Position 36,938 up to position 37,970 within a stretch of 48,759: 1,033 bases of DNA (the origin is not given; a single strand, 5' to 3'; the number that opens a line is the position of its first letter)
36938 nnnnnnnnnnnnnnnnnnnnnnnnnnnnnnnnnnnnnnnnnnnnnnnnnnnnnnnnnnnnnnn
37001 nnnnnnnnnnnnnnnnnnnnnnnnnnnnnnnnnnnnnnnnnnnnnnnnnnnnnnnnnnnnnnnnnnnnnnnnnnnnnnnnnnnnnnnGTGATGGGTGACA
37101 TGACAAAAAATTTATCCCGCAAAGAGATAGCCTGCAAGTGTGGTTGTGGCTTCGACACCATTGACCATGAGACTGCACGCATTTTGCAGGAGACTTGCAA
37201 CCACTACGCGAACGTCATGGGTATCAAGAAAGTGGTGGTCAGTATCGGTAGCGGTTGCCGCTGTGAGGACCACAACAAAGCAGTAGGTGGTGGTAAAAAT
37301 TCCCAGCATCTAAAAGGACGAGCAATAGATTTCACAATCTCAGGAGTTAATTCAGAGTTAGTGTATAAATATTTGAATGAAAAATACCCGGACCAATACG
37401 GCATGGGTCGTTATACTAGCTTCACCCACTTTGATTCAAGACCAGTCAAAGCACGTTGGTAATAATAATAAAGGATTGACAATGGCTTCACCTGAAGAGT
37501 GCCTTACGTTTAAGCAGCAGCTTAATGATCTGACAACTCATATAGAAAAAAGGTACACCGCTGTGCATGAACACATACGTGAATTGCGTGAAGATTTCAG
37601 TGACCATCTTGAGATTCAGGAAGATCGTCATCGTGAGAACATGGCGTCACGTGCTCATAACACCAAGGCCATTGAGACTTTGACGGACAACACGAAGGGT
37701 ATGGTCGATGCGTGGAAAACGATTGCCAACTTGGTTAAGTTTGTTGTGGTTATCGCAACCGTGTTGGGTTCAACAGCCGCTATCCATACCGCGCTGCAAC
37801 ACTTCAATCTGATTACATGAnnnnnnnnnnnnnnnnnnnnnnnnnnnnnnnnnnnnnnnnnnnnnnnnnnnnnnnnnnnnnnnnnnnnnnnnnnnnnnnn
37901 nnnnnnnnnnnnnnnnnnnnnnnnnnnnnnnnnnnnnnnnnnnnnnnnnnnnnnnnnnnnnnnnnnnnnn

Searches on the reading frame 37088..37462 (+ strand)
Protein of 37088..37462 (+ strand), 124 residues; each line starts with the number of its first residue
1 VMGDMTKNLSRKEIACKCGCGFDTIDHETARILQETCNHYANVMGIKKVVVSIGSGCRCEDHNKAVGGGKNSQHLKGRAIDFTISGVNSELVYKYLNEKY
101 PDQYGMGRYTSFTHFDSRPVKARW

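Call 3: search_protein_families(library=pfam, proteins=[window:37088-37462:+], max_evalue=1)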
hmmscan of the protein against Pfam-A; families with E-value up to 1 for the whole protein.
window:37088-37462:+ (124 aa): 3 families
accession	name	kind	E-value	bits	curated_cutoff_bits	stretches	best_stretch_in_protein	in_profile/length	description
PF08291.16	Peptidase_M15_3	-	1.7e-23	83.2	23.2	1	8-116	2-108/108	Peptidase M15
PF05951.18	Peptidase_M15_2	-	6.9e-05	23.1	27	1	62-121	90-151/153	Bacterial protein of unknown function (DUF882)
PF13539.11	Peptidase_M15_4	-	0.053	14.5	25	1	68-100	3-34/70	D-alanyl-D-alanine carboxypeptidase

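Call 4: search_protein_families(library=phrogs, proteins=[window:37088-37462:+], max_evalue=0.1)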
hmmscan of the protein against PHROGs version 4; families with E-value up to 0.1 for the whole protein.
window:37088-37462:+ (124 aa): 4 families
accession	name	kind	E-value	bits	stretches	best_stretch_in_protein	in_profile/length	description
phrog_894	-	lysis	3e-33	116.3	1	1-124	42-173/389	endolysin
phrog_17373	-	other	6.8e-07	30.2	1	8-119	21-124/224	peptidase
phrog_25247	-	other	1.7e-06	28.4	1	35-118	426-504/520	peptidase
phrog_28234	-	lysis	9.6e-06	25.9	1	51-119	290-361/372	endolysin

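Call 70: search_protein_families(library=ncbifam, proteins=[window:37091-37462:+], max_evalue=1)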
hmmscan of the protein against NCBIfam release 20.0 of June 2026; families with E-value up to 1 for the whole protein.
window:37091-37462:+ (123 aa): 2 families
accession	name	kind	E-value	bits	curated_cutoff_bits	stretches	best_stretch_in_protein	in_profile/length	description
NF053624.1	PtglEndpepMepK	equivalog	1e-07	32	185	1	37-120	87-174/176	peptidoglycan L,D-endopeptidase MepK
TIGR03665.1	arCOG04150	hypoth_equivalog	0.03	14.1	114.2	0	67-98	133-164/173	arCOG04150 universal archaeal KH domain protein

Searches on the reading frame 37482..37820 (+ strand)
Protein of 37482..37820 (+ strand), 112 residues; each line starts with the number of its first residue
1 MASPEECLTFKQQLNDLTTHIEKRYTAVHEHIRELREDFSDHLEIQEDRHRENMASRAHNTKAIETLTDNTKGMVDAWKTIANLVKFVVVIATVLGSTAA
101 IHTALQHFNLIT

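Call 3: search_protein_families(library=pfam, proteins=[window:37482-37820:+], max_evalue=1)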
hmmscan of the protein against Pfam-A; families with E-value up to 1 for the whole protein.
window:37482-37820:+ (112 aa): 7 families
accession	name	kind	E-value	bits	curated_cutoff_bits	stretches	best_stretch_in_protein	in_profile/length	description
PF19380.4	DUF5955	-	0.003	18.3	27.1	1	28-107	11-79/88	Family of unknown function (DUF5955)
PF07889.17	DUF1664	-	0.027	14.9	34.6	1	11-86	36-111/124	Protein of unknown function (DUF1664)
PF13339.11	AATF-Che1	-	0.086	13.8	24.7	1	5-83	39-118/137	Apoptosis antagonizing transcription factor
PF14049.11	Dppa2_A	-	0.11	13.1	27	1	49-83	30-64/85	Dppa2/4 conserved region in higher vertebrates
PF21135.2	DRL_cat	-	0.11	13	27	1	44-108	35-98/164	Oxidoreductase DRL, catalytic domain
PF01765.24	RRF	-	0.13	12.6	29.7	1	15-77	92-154/164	Ribosome recycling factor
PF16088.10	BORCS7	-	0.34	11.6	27.3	0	51-109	45-94/103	BLOC-1-related complex sub-unit 7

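Call 4: search_protein_families(library=phrogs, proteins=[window:37482-37820:+], max_evalue=0.1)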
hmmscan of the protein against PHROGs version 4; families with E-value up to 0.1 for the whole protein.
window:37482-37820:+ (112 aa): 5 families
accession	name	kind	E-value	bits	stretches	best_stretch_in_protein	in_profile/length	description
phrog_9415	-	unknown function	0.014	16.3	1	15-94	89-156/168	-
phrog_689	-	lysis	0.037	15.3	1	30-94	34-84/91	holin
phrog_30735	-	unknown function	0.066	14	1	36-110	23-99/167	-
phrog_11953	-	DNA, RNA and nucleotide metabolism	0.074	13.8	1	12-79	10-77/154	exonuclease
phrog_34396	-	unknown function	0.1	12.8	1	23-80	28-85/389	-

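Call 70: search_protein_families(library=ncbifam, proteins=[window:37482-37820:+], max_evalue=1)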
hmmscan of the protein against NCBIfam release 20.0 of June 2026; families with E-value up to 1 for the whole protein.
window:37482-37820:+ (112 aa): 1 family
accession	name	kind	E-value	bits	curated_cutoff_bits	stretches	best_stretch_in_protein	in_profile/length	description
NF000805.0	PRK00055.2-3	equivalog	0.094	11.9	416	1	17-59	263-305/307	ribonuclease Z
